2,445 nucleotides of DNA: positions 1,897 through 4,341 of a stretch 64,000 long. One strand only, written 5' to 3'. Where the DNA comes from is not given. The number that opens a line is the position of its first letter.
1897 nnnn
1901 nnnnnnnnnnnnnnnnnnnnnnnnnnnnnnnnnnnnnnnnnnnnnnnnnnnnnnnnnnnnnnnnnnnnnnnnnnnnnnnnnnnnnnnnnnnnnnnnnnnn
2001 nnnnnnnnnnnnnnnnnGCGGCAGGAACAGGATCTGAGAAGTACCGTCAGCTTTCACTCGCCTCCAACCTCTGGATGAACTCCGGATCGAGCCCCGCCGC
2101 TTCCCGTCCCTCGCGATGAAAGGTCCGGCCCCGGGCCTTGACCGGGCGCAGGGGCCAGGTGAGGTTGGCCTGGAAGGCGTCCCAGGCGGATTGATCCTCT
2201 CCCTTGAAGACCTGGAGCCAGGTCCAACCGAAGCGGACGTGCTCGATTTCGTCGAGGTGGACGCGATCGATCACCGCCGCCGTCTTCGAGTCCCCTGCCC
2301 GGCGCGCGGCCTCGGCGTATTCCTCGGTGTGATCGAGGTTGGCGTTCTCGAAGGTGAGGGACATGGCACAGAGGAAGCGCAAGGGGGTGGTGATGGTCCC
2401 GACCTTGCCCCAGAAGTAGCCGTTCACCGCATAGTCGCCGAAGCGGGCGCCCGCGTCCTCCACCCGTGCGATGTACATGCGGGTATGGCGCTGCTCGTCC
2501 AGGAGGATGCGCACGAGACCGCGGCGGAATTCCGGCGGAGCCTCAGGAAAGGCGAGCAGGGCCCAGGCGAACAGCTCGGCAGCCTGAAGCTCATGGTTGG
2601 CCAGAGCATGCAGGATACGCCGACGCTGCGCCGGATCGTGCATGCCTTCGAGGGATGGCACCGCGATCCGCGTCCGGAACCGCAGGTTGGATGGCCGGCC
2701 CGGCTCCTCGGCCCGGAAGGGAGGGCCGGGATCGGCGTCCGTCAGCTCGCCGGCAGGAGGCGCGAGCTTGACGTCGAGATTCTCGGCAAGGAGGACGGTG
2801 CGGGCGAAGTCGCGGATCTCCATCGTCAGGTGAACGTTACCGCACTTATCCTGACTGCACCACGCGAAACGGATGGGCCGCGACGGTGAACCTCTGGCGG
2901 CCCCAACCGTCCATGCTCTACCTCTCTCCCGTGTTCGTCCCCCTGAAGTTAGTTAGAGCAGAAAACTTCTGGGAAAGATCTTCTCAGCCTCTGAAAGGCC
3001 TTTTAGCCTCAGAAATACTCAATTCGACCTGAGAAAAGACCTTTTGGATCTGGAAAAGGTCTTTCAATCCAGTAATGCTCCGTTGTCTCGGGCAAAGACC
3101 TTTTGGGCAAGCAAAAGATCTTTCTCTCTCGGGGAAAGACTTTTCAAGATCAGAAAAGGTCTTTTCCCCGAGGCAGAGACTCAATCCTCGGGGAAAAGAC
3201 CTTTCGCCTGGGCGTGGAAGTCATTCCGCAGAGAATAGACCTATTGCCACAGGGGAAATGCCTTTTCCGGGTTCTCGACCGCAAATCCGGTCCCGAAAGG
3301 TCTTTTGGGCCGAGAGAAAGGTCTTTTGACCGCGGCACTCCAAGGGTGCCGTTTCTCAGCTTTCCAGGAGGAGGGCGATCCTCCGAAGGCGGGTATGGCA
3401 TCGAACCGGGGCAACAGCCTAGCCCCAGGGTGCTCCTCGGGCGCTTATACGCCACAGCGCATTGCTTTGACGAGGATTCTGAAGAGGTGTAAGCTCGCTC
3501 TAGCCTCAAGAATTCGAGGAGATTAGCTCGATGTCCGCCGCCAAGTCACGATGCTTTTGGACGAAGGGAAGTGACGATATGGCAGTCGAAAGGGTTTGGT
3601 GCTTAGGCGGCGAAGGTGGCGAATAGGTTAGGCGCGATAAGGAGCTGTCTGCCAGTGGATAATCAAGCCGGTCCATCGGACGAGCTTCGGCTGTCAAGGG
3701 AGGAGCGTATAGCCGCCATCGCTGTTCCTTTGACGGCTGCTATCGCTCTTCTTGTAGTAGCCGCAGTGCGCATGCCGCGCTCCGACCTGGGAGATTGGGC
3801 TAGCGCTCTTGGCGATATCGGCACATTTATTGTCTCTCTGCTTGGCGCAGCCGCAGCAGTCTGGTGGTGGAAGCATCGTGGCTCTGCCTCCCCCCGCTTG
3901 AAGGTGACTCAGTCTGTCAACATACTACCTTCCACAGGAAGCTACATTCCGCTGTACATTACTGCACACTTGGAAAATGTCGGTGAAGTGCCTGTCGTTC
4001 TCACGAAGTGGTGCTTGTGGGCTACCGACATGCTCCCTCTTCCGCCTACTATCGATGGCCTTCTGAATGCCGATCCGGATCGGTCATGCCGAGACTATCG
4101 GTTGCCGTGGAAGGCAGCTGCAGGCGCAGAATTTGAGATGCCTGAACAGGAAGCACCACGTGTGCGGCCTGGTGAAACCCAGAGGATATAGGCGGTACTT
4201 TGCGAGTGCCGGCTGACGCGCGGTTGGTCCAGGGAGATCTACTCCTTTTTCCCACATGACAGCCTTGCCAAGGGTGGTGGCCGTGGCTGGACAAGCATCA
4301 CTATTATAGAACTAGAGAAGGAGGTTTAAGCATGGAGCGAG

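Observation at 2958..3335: Second periodic palindrome array (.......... core, about 19 units, about 20-bp spacing) at the edge of the accessory patch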

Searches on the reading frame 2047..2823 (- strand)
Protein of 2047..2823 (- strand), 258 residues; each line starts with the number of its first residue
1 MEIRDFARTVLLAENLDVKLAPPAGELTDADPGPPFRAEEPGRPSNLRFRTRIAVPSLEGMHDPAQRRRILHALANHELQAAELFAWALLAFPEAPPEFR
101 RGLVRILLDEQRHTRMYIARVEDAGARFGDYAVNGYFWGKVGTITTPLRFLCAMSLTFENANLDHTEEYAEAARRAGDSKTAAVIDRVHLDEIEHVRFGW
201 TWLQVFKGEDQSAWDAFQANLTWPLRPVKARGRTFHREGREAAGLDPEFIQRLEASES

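Call 11: find_encoding_contigs(protein=window:2047-2823:-, flank=10000, max_places=10)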
Protein window:2047-2823:- (258 aa): 1 contig read that carries it; 1 place shown.
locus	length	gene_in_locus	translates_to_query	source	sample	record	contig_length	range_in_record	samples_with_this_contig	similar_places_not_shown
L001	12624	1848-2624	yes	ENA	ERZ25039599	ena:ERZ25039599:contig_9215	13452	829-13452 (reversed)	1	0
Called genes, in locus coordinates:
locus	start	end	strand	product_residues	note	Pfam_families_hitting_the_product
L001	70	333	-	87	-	-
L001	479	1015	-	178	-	-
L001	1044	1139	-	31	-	-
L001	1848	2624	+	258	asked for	PF04305:DUF455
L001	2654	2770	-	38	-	PF00196:GerE (weak)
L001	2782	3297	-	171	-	PF00072:Response_reg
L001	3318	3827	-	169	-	-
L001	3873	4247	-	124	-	-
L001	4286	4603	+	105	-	-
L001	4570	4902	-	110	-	-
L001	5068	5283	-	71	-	-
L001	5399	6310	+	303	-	-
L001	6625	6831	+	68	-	-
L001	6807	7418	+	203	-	-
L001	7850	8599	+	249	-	-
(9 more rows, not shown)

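Call 12: search_protein_families(library=pfam, proteins=[window:2047-2823:-], max_evalue=0.01)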
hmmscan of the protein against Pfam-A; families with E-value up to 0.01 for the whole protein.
window:2047-2823:- (258 aa): 1 family
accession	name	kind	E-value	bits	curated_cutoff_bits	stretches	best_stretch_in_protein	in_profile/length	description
PF04305.20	DUF455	-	6.7e-50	170.4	34.3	1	36-251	32-247/247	Protein of unknown function (DUF455)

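Call 32: find_homologous_proteins(query=window:2047-2823:-, max_evalue=1e-20)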
Query window:2047-2823:- (258 aa): 2756 proteins with E <= 1e-20 among 6381 candidates; the best 120 are listed.
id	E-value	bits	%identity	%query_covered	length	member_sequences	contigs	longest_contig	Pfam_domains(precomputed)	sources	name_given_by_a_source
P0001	9.4e-162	555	94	100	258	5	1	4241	PF04305.21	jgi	jgi:uncharacterized ferritin-like protein (DUF455 family)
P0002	4.2e-160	549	94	100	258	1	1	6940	PF04305.21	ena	-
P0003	2.6e-152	524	89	100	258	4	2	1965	PF04305.21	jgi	jgi:uncharacterized ferritin-like protein (DUF455 family)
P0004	5.9e-149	513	87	100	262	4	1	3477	PF04305.21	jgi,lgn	jgi:uncharacterized ferritin-like protein (DUF455 family)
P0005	4.0e-147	507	86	100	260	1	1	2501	PF04305.21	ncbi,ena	-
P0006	2.0e-142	491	84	100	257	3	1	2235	PF04305.21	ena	-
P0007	9.1e-142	489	84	100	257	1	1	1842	PF04305.21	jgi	jgi:uncharacterized ferritin-like protein (DUF455 family)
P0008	4.6e-141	487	83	100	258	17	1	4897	PF04305.21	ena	-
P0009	4.6e-141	487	84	100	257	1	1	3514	PF04305.21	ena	-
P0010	8.4e-141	486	83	100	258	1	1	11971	PF04305.21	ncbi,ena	-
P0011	1.8e-140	485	84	100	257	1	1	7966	PF04305.21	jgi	jgi:uncharacterized ferritin-like protein (DUF455 family)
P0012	4.2e-140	484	83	100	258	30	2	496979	PF04305.21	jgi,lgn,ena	-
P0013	2.3e-139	481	83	100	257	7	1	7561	PF04305.21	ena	-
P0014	3.4e-139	481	82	100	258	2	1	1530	PF04305.21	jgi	jgi:uncharacterized ferritin-like protein (DUF455 family)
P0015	3.4e-139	481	83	100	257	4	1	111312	PF04305.21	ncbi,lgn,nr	ncbi:MAG TPA: DUF455 family protein [Thermoanaerobaculia bacterium]|nr:DUF455 family protein [Thermo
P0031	5.5e-137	473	82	100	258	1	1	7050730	PF04305.21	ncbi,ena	-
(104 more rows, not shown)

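Call 33: find_encoding_contigs(protein=P0002, flank=5000, max_places=3)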
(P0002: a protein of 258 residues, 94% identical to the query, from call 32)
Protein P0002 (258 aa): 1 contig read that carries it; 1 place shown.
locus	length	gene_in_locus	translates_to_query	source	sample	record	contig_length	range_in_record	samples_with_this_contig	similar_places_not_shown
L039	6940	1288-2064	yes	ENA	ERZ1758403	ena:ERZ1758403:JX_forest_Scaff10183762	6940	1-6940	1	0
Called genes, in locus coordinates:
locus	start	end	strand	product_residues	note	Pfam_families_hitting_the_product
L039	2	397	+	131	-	?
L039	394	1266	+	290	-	-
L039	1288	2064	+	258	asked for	PF04305:DUF455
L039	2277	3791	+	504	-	PF00583:Acetyltransf_1, PF13673:Acetyltransf_10, PF13508:Acetyltransf_7, PF08445:FR47 (weak)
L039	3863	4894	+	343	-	-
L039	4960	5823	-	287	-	-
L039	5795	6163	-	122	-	-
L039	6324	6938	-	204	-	?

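Call 34: find_encoding_contigs(protein=P0012, flank=5000, max_places=3)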
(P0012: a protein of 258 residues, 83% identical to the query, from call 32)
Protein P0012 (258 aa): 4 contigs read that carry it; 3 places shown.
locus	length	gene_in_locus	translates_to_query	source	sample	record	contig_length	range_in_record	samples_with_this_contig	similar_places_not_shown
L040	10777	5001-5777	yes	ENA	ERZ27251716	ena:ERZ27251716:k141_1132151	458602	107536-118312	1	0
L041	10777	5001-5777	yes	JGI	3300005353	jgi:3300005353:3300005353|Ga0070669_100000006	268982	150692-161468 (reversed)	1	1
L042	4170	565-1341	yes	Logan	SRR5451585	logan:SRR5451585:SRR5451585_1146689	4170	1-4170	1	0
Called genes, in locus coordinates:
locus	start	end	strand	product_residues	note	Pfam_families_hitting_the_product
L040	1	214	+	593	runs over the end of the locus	PF05960:DUF885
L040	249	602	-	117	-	PF08850:DUF1820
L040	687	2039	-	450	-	-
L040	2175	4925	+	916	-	PF13620:CarboxypepD_reg, PF13715:CarbopepD_reg_2 (weak), PF25183:OMP_b-brl_4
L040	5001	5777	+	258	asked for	PF04305:DUF455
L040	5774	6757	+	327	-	-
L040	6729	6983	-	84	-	-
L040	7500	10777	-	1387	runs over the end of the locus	PF01751:Toprim, PF01131:Topoisom_bac, PF00270:DEAD, PF04851:ResIII (weak), PF00271:Helicase_C, PF16124:RecQ_Zn_bind, PF00570:HRDC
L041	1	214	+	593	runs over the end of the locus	PF05960:DUF885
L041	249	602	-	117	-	PF08850:DUF1820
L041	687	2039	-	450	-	-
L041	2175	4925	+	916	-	PF13620:CarboxypepD_reg, PF13715:CarbopepD_reg_2 (weak), PF25183:OMP_b-brl_4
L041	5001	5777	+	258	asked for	PF04305:DUF455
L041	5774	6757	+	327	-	-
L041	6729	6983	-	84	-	-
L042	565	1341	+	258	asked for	PF04305:DUF455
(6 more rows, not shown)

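Call 35: find_encoding_contigs(protein=P0031, flank=5000, max_places=3)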
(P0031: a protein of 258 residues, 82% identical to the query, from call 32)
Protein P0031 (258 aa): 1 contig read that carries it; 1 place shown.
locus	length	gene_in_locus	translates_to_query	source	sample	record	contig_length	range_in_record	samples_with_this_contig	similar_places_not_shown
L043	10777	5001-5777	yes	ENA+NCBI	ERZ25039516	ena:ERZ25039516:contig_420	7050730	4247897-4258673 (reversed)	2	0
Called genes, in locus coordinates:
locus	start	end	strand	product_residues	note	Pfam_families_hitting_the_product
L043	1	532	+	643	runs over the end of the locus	-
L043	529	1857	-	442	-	-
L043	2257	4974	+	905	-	PF13620:CarboxypepD_reg, PF25183:OMP_b-brl_4, PF00593:TonB_dep_Rec_b-barrel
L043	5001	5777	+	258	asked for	PF04305:DUF455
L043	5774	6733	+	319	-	-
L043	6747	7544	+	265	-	PF02265:S1-P1_nuclease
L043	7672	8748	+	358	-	-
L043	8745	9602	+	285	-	-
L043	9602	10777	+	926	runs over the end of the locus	PF00092:VWA (weak), PF13519:VWA_2 (weak)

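Call 36: find_encoding_contigs(protein=P0015, flank=5000, max_places=3)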
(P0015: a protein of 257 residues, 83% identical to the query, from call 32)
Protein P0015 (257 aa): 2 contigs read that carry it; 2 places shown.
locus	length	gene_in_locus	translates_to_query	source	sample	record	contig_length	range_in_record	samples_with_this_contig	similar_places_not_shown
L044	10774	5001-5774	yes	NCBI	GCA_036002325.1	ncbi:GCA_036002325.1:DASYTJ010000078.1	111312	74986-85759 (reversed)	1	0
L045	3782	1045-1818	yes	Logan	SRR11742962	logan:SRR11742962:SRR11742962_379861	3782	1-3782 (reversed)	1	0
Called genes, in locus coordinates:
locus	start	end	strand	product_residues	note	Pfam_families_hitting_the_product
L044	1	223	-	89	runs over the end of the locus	-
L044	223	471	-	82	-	PF19891:DUF6364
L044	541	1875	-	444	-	-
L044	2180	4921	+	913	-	PF13620:CarboxypepD_reg, PF13715:CarbopepD_reg_2 (weak), PF25183:OMP_b-brl_4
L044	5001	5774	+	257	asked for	PF04305:DUF455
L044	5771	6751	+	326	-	-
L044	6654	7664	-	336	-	-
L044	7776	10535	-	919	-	PF25107:VWA7_N (weak), PF25106:VWA_4, PF23560:GBD_Hemicentin (weak)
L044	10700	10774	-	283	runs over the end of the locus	PF00116:COX2 (weak)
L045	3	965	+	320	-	?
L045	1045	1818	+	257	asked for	PF04305:DUF455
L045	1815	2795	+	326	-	-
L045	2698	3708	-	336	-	-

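Call 53: find_encoding_contigs(protein=P0001, flank=5000, max_places=3)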
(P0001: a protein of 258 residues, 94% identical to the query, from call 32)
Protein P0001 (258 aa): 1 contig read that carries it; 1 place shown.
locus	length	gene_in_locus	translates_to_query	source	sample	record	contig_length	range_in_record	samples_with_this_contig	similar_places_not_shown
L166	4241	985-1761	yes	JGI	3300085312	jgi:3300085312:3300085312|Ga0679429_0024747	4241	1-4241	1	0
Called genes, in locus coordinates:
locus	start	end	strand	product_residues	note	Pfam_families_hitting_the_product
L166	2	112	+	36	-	?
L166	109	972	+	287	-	-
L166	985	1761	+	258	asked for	PF04305:DUF455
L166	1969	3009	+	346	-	-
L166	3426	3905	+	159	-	PF00583:Acetyltransf_1, PF13673:Acetyltransf_10, PF13508:Acetyltransf_7, PF08445:FR47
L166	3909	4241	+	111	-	?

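Call 54: find_encoding_contigs(protein=P0004, flank=5000, max_places=3)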
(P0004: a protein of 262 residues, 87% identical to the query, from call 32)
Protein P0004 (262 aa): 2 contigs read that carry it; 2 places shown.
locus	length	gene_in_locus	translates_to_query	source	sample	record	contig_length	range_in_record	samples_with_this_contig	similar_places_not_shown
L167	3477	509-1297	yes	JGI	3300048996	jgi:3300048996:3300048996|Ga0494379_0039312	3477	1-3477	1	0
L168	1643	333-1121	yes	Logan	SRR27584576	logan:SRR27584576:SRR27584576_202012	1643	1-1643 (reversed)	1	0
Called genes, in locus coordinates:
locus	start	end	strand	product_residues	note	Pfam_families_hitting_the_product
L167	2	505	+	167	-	?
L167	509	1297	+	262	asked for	PF04305:DUF455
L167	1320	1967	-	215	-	PF00072:Response_reg, PF00196:GerE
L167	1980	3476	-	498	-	?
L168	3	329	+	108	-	?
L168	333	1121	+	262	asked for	PF04305:DUF455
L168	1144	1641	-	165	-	?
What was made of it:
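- The adjacent LuxR-type response regulator is ancestral to the locus and is present in a relative (L167) whose contig shows coding sequence, not an array, directly upstream of DUF455 (call 54).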

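Call 55: find_encoding_contigs(protein=P0005, flank=5000, max_places=3)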
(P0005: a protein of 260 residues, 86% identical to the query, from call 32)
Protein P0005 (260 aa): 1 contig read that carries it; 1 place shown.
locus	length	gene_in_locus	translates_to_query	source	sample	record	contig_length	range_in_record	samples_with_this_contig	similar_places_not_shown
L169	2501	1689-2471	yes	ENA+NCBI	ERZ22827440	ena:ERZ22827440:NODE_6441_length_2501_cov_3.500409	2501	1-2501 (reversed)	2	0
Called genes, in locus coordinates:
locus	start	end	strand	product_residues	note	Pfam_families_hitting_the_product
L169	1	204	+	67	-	?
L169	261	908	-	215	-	-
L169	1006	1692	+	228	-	-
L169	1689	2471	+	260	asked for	PF04305:DUF455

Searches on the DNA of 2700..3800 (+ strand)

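Call 79: search_dna_similar(query=window:2950-3345:+, collection=plasmids, mode=distant, max_evalue=0.01, max_rows=15)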
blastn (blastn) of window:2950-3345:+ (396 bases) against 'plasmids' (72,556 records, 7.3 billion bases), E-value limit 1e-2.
No match.

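Call 80: search_dna_similar(query=window:2950-3345:+, collection=phages, mode=distant, max_evalue=0.01, max_rows=15)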
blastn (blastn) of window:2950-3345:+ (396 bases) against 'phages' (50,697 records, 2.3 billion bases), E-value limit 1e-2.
No match.
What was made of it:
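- On Replication-origin iterons: No plasmid or phage similarity (calls 79, 80).
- No similarity to 72,556 plasmid or 50,697 phage records (calls 79, 80).
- Tried and rejected: Plasmid or phage similarity: none (calls 79, 80).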

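Call 81: search_rna_families(source=window, start=2700, end=3800, threshold=evalue, max_evalue=1)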
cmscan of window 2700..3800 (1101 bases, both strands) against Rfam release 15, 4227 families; matches with E-value up to 1: 11.
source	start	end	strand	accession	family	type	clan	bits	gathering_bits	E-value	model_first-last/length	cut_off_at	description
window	3159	3200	-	RF04239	mir-4679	Gene; miRNA;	-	25.7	88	0.026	1-75/75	no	mir-4679 microRNA precursor family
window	3158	3201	+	RF02260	MAT2A_A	Cis-reg;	-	25.4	40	0.0036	1-65/65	no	MAT2A 3'UTR stem loop A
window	3159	3200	+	RF04239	mir-4679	Gene; miRNA;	-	25.4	88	0.03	1-75/75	no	mir-4679 microRNA precursor family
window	3156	3205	+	RF03973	mir-5615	Gene; miRNA;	-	25.1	82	0.023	1-61/61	no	mir-5615 microRNA precursor family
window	3155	3204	+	RF03457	MIR173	Gene; miRNA;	-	24.7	70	0.023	1-102/102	no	MIR173 microRNA precursor family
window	2808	2885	-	RF04283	mir-3135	Gene; miRNA;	-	24.2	80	0.082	1-68/68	no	mir-3135 microRNA precursor family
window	3136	3224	+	RF03906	mir-3199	Gene; miRNA;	-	21.4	100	0.72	1-87/87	no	mir-3199 microRNA precursor family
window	3148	3207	+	RF03640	mir-3747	Gene; miRNA;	-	20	63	0.48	1-67/67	no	mir-3747 microRNA precursor family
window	3153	3205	+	RF03572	MIR2109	Gene; miRNA;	-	19.6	100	0.56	1-71/71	no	MIR2109 microRNA precursor family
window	3122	3178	-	RF01835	HIV_FS2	Cis-reg; frameshift_element;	-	18.7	44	0.68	1-45/45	no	ribosomal frameshift site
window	3023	3172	-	RF04156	MIR2670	Gene; miRNA;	-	17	117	0.8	1-200/200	no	MIR2670 microRNA precursor family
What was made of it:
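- On Known structured RNA (Rfam): Only generic hairpin models appear at E-values of 0.004-0.8 (call 81).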

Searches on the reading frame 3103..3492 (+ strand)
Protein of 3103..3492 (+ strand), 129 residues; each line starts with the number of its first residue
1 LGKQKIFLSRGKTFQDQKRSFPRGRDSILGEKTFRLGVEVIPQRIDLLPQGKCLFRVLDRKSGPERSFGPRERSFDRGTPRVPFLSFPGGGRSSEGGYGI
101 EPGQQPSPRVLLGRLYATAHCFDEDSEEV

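Call 12: search_protein_families(library=pfam, proteins=[window:3103-3492:+], max_evalue=0.01)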
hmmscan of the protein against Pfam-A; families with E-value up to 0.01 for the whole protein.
window:3103-3492:+ (129 aa): 0 families

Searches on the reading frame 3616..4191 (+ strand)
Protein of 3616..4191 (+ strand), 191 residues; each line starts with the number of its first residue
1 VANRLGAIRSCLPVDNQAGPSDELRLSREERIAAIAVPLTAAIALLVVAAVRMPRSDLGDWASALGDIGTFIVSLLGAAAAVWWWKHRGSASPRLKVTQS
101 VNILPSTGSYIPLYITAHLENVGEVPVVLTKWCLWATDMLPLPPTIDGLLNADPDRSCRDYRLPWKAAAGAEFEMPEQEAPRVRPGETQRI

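Call 12: search_protein_families(library=pfam, proteins=[window:3616-4191:+], max_evalue=0.01)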
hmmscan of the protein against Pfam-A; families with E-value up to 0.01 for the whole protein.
window:3616-4191:+ (191 aa): 0 families

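Call 61: find_homologous_proteins(query=window:3616-4191:+, max_evalue=0.001)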
Query window:3616-4191:+ (191 aa): 13 proteins with E <= 0.001 among 2127 candidates.
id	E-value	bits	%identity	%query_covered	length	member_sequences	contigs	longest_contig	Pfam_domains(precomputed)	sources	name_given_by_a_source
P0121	3.5e-112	391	99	92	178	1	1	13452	-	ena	-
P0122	4.7e-81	289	66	100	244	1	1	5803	-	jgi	jgi:hypothetical protein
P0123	6.3e-80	285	72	89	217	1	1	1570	-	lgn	-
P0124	6.5e-80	285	81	79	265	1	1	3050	-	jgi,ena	-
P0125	1.1e-77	278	72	89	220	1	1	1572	-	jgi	jgi:hypothetical protein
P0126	4.0e-76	273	65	93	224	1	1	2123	-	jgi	jgi:hypothetical protein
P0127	4.8e-73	263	63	93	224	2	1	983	-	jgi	-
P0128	3.2e-70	254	65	89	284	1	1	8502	-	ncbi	-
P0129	1.5e-63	232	62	88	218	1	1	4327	-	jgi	jgi:hypothetical protein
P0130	2.5e-62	228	56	93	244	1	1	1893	-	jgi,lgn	jgi:hypothetical protein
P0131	2.0e-58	215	54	90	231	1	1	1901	-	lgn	-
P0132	5.1e-56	207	66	73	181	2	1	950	-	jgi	jgi:hypothetical protein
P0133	6.7e-56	207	52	88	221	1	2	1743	-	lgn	-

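Call 62: find_encoding_contigs(protein=P0122, flank=5000, max_places=3)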
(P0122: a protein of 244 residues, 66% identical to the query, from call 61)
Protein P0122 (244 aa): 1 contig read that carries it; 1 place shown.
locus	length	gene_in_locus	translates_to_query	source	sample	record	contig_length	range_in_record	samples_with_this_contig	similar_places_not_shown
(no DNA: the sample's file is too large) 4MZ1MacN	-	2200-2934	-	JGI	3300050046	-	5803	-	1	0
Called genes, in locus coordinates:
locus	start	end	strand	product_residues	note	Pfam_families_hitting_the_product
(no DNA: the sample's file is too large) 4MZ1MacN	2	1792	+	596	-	?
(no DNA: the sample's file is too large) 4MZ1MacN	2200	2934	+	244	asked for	-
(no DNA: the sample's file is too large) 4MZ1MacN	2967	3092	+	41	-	-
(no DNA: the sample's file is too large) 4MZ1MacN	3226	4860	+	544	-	PF12770:CHAT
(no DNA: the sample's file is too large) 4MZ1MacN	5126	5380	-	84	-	-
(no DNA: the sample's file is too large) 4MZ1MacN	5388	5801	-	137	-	?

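Call 63: find_encoding_contigs(protein=P0128, flank=6000, max_places=3)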
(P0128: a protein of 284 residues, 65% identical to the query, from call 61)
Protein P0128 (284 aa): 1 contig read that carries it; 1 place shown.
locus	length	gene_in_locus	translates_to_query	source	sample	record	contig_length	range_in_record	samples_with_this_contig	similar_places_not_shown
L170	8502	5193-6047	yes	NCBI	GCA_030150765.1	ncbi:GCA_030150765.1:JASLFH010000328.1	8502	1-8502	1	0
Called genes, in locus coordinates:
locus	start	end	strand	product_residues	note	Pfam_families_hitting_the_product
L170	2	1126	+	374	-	?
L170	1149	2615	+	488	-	PF05227:CHASE3, PF00512:HisKA, PF02518:HATPase_c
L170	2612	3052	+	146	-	PF00072:Response_reg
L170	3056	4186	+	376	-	PF00072:Response_reg, PF00512:HisKA, PF02518:HATPase_c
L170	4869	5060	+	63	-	-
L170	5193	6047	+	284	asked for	-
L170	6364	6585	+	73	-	-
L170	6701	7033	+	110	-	-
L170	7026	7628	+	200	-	PF02661:Fic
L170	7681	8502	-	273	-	?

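Call 64: find_encoding_contigs(protein=P0124, flank=5000, max_places=3)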
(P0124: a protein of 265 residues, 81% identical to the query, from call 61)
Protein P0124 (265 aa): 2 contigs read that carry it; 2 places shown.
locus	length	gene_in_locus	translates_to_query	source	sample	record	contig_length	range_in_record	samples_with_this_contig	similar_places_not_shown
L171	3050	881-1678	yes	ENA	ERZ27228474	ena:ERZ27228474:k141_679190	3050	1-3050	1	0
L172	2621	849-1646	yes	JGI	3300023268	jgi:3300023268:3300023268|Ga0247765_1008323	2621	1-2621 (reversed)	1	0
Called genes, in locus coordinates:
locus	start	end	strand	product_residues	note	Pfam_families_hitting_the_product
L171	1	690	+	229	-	?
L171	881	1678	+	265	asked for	-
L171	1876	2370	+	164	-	PF22784:PTP-SAK (weak), PF22785:Tc-R-P (weak), PF00782:DSPc, PF13350:Y_phosphatase3 (weak)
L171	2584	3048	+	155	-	?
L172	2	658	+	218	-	?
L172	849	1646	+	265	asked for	-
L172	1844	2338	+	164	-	PF22784:PTP-SAK (weak), PF22785:Tc-R-P (weak), PF00782:DSPc, PF13350:Y_phosphatase3 (weak)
